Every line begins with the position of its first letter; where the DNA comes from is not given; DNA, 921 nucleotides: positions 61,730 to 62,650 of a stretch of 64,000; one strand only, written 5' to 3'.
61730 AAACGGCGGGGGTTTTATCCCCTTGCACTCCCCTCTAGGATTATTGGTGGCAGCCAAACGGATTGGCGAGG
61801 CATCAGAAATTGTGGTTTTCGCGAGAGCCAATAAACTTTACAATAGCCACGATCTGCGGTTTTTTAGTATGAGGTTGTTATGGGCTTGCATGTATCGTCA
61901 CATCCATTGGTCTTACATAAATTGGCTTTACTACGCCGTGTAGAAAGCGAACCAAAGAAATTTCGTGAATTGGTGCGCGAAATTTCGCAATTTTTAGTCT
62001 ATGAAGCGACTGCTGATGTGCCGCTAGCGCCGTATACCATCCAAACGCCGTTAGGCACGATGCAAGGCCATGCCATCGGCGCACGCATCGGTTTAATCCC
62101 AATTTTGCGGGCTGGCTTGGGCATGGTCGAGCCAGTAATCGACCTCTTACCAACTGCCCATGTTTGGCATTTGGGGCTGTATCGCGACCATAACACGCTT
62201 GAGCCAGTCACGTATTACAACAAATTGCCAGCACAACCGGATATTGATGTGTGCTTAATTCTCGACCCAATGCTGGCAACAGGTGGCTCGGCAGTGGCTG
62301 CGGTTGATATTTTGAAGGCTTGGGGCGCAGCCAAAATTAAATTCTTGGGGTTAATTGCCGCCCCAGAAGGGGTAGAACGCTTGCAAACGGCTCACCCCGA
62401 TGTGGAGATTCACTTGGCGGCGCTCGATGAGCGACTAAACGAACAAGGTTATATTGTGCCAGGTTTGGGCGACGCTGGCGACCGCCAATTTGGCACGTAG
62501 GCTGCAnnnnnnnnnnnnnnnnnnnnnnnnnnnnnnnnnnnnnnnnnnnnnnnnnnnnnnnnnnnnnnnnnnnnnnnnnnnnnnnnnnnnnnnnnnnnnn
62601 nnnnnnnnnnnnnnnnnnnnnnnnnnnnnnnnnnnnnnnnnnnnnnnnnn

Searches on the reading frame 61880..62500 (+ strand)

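Call 50: search_protein_families(library=pfam, proteins=[window:61880-62500:+], max_evalue=0.001)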
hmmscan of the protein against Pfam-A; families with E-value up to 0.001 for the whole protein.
window:61880-62500:+ (206 aa): 2 families
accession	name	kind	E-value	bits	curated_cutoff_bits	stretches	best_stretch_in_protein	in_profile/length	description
PF14681.12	UPRTase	-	1.2e-73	247.4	27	1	5-206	1-206/206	Uracil phosphoribosyltransferase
PF00156.33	Pribosyltran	-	5e-06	26.4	26.3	1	72-167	33-132/158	Phosphoribosyl transferase domain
